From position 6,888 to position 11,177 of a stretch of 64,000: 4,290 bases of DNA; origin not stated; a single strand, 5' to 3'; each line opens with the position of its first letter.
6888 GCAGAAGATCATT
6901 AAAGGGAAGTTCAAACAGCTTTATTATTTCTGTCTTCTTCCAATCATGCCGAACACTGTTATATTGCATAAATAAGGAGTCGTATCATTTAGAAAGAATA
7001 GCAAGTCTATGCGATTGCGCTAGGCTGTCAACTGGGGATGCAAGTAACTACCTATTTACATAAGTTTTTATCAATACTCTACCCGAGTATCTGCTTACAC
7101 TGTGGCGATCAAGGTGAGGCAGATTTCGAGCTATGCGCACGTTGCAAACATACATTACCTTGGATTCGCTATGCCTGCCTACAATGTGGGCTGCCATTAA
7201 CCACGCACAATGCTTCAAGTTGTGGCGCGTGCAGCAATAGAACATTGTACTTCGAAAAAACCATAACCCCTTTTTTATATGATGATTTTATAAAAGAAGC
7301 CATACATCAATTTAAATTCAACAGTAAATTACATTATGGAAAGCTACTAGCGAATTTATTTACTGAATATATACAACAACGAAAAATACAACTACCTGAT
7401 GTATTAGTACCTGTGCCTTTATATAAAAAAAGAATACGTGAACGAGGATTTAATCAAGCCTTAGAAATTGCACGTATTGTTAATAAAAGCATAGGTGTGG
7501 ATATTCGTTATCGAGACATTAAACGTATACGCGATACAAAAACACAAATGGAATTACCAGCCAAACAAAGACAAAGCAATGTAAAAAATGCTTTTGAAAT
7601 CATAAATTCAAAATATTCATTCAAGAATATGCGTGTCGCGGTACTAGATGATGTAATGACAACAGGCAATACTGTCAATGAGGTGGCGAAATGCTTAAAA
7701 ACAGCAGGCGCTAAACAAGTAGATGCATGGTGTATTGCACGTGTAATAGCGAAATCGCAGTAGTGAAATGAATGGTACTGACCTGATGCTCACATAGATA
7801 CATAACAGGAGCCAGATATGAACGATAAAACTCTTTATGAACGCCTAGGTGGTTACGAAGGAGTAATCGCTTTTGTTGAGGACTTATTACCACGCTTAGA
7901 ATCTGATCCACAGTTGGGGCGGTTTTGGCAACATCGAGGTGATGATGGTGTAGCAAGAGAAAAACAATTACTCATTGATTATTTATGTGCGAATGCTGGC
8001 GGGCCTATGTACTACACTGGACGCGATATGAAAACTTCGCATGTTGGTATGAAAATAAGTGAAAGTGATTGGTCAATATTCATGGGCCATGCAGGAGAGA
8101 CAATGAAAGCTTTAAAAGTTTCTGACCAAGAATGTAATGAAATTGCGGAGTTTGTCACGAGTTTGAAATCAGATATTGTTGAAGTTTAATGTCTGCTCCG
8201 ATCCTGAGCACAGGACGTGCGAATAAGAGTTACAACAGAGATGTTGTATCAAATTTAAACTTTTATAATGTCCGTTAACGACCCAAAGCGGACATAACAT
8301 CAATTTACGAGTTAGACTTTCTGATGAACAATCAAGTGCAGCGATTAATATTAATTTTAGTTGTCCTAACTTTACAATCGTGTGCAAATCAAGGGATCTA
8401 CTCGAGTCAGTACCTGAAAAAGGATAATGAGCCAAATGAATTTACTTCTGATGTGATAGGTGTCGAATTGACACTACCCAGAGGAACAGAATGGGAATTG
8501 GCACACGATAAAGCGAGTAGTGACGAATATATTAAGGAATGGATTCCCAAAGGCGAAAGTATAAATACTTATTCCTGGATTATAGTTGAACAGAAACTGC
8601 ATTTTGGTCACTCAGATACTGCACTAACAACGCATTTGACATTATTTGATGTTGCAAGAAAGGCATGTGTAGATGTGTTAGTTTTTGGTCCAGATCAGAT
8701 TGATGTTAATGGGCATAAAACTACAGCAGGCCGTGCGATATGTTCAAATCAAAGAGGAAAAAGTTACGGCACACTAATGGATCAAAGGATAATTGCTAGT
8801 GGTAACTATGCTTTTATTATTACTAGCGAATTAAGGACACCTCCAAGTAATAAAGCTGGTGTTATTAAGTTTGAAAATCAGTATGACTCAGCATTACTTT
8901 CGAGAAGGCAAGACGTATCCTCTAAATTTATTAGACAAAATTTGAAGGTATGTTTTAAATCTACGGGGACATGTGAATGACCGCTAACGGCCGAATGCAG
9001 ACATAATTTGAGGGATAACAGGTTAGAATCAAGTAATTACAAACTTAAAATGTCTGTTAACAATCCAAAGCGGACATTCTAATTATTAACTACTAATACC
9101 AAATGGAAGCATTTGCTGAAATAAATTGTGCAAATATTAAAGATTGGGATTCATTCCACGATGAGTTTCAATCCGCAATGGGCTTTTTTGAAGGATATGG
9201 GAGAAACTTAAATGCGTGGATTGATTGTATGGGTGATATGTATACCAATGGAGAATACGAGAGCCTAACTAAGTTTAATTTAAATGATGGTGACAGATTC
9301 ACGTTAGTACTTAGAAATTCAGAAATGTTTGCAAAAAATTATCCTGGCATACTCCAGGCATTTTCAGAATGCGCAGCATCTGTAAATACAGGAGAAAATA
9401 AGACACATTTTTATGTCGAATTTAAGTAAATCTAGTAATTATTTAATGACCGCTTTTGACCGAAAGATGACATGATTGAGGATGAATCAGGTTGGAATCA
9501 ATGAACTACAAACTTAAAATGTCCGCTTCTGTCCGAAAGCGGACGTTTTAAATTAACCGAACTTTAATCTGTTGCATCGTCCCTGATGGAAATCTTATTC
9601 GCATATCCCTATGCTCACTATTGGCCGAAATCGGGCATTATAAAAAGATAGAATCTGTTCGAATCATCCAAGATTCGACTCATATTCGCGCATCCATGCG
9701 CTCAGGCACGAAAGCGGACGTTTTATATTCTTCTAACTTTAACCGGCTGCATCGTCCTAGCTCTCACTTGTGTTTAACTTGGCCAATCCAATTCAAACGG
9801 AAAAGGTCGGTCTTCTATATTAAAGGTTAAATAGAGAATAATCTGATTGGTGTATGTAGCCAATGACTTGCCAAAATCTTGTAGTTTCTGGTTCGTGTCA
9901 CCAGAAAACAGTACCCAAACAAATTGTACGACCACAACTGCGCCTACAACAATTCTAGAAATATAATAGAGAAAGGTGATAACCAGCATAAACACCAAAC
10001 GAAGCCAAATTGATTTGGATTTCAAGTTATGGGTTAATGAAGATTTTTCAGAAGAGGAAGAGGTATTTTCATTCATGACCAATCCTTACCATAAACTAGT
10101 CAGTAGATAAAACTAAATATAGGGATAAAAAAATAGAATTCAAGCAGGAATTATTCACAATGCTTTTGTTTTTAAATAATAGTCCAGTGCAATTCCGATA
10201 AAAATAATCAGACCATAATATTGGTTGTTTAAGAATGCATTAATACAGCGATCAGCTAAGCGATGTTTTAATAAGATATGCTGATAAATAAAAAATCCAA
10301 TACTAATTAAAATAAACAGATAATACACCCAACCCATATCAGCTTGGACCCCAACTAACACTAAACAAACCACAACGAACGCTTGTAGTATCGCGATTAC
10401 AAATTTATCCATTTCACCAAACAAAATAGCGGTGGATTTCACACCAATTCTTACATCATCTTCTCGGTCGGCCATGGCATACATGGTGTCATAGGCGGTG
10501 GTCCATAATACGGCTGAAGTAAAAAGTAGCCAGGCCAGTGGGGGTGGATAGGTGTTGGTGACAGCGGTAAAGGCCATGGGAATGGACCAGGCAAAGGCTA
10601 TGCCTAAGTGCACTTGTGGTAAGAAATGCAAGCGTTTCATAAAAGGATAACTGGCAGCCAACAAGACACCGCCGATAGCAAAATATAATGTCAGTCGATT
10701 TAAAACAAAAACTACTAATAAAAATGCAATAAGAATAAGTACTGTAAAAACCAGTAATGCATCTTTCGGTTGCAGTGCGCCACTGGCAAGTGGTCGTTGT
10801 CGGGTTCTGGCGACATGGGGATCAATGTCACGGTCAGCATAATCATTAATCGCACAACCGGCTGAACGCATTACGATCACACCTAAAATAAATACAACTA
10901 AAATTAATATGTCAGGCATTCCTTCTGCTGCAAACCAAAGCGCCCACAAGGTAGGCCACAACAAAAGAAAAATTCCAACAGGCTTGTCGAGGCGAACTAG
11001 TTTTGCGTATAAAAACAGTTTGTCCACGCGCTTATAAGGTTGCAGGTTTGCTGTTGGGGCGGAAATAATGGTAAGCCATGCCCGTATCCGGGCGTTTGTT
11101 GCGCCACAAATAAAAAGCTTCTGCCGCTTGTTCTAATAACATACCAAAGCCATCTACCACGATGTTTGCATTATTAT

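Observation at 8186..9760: Cluster of a novel roughly 100-bp hairpin-ended repeat (MITE/REP-like) in a 1.6-kb gene-poor islet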

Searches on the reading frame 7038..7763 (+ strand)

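Call 12: search_protein_families(library=pfam, proteins=[window:7038-7763:+], max_evalue=0.01)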
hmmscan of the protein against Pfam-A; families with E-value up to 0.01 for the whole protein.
window:7038-7763:+ (241 aa): 3 families
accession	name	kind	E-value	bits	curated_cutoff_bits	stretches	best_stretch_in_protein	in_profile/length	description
PF18912.6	DZR_2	-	3.6e-11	43.1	27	1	11-66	2-56/56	Double zinc ribbon domain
PF00156.33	Pribosyltran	-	1.4e-08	34.7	26.3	1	141-236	44-126/158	Phosphoribosyl transferase domain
PF12773.13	DZR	-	0.0014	19.2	27.3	1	19-65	1-44/45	Double zinc ribbon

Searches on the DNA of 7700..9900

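Call 45: search_rna_families(source=window, start=7700, end=9900, threshold=evalue, max_evalue=5)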
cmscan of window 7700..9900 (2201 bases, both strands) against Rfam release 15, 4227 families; matches with E-value up to 5: 2.
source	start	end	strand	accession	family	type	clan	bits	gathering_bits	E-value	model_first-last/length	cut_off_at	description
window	9486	9553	+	RF00506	Thr_leader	Cis-reg; leader;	-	22.5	55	0.27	1-118/118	no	Threonine operon leader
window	9510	9555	-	RF03714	MIR774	Gene; miRNA;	-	20.7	80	1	1-98/98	no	MIR774 microRNA precursor family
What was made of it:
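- On Described structured RNA (Rfam 15): The best relaxed hit has E = 0.27 (call 45).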

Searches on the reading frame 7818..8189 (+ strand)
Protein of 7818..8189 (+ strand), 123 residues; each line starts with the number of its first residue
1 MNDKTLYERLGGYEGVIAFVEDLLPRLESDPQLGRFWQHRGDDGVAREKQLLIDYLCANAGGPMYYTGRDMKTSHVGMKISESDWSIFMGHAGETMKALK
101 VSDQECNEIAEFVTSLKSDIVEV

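Call 11: find_encoding_contigs(protein=window:7818-8189:+, flank=10000, max_places=10)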
Protein window:7818-8189:+ (123 aa): no gene with exactly this product is on record in the collection.

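Call 12: search_protein_families(library=pfam, proteins=[window:7818-8189:+], max_evalue=0.01)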
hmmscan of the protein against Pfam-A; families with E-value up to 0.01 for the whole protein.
window:7818-8189:+ (123 aa): 1 family
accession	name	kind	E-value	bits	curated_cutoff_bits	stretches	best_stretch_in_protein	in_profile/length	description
PF01152.27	Bac_globin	-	2e-13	51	21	1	5-120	1-119/121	Bacterial-like globin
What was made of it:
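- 7818..8189 (+): Cassette 1: truncated haemoglobin gene. Pfam Bac_globin, E = 2e-13 (call 12).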

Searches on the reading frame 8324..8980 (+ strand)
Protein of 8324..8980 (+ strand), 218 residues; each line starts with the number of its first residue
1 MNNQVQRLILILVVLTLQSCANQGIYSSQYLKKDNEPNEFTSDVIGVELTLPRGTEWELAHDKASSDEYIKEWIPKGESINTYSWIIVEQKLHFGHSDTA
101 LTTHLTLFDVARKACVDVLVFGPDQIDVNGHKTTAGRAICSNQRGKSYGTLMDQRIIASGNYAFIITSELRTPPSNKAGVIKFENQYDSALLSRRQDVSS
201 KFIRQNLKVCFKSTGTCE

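Call 10: find_encoding_contigs(protein=window:8324-8980:+, flank=10000, max_places=10)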
Protein window:8324-8980:+ (218 aa): no gene with exactly this product is on record in the collection.

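Call 12: search_protein_families(library=pfam, proteins=[window:8324-8980:+], max_evalue=0.01)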
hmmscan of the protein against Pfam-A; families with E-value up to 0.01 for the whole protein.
window:8324-8980:+ (218 aa): 0 families

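Call 60: find_homologous_proteins(query=window:8324-8980:+, max_evalue=0.00001)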
Query window:8324-8980:+ (218 aa): 5 proteins with E <= 0.00001 among 92 candidates.
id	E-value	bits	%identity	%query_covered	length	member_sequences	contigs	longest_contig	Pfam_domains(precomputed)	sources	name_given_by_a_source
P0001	2.9e-142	489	100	100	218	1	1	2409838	-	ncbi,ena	-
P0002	1.7e-40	157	44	75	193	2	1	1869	-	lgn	-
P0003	1.9e-39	153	46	78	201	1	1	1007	-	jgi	jgi:hypothetical protein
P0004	8.5e-38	148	40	80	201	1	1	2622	-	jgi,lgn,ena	-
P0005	1.3e-37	147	39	80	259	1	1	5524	-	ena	-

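Call 61: find_encoding_contigs(protein=P0001, flank=10000, max_places=3)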
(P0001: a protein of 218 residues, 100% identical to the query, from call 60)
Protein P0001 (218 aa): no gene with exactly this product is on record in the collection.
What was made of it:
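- Tried and rejected: The exact-protein look-ups found nothing (calls 10, 11, 61).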

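Call 62: find_encoding_contigs(protein=P0005, flank=10000, max_places=3)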
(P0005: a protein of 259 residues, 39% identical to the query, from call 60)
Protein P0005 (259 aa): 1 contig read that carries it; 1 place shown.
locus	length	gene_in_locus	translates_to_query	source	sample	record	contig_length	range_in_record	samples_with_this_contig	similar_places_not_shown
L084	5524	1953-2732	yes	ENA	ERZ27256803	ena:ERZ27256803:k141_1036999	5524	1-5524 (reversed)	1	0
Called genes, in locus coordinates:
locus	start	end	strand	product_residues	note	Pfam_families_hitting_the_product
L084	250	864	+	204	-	-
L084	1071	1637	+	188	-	PF04191:PEMT, PF04140:ICMT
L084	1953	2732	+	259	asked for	-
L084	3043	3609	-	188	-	PF02371:Transposase_20 (weak)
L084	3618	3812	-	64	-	-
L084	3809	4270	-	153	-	PF01548:DEDD_Tnp_IS110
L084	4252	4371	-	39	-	-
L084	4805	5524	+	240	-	?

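Call 63: find_encoding_contigs(protein=P0004, flank=10000, max_places=3)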
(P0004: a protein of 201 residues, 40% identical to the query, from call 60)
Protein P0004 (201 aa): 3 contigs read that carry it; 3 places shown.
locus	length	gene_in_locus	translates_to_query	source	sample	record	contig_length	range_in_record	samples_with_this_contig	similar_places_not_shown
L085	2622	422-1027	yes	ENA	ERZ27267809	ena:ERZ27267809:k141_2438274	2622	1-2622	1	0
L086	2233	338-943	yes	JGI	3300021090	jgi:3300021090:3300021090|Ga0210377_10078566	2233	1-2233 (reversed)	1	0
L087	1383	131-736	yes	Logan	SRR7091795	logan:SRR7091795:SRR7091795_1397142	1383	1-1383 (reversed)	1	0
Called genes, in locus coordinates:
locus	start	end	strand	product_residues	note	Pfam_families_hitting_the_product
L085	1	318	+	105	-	?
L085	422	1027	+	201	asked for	-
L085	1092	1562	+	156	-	PF06271:RDD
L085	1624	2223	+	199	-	PF04367:DUF502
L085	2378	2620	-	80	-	?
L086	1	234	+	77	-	?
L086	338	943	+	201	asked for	-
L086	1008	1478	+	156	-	PF06271:RDD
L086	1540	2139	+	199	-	PF04367:DUF502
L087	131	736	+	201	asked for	-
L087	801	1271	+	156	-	PF06271:RDD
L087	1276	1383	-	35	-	?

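Call 87: list_cluster_members(proteins=[P0001])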
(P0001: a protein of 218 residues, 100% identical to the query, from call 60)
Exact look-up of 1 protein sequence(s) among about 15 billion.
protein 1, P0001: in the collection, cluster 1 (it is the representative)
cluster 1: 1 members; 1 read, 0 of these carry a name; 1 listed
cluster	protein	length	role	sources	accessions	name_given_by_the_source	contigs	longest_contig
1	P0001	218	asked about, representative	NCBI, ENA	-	-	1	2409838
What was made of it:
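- Tried and rejected: The cluster look-up gave only a contig length of 2,409,838 nt and no accession (calls 60, 87).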

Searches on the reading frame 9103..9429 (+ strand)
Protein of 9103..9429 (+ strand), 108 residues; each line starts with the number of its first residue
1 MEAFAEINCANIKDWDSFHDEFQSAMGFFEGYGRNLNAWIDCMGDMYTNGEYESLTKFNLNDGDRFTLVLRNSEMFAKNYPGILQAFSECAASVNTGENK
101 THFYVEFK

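Call 12: search_protein_families(library=pfam, proteins=[window:9103-9429:+], max_evalue=0.01)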
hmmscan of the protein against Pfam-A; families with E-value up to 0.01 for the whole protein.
window:9103-9429:+ (108 aa): 1 family
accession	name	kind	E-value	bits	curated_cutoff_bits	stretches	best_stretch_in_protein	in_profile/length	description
PF01337.24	Barstar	-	1.7e-15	57.2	23.4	1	4-107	3-95/96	Barstar (barnase inhibitor)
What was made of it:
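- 9103..9429 (+): Cassette 3: barstar-like gene. Pfam Barstar, E = 1.7e-15 (call 12).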

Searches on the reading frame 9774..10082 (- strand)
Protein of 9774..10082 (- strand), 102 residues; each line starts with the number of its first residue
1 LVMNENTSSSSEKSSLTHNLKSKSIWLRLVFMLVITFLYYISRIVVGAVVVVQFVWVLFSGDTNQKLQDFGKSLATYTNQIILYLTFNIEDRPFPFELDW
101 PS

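Call 12: search_protein_families(library=pfam, proteins=[window:9774-10082:-], max_evalue=0.01)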
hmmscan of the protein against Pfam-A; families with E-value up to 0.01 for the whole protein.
window:9774-10082:- (102 aa): 1 family
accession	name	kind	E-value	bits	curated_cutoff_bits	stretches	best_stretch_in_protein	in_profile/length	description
PF14333.11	DUF4389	-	1.6e-27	95.6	25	1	23-96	2-75/76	Domain of unknown function (DUF4389)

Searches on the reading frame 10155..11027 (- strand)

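Call 12: search_protein_families(library=pfam, proteins=[window:10155-11027:-], max_evalue=0.01)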
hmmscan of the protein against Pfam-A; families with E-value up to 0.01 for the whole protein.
window:10155-11027:- (290 aa): 1 family
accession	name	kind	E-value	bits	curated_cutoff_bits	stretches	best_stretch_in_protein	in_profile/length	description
PF01040.23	UbiA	-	6.7e-67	225.8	34.2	1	22-265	1-244/250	UbiA prenyltransferase family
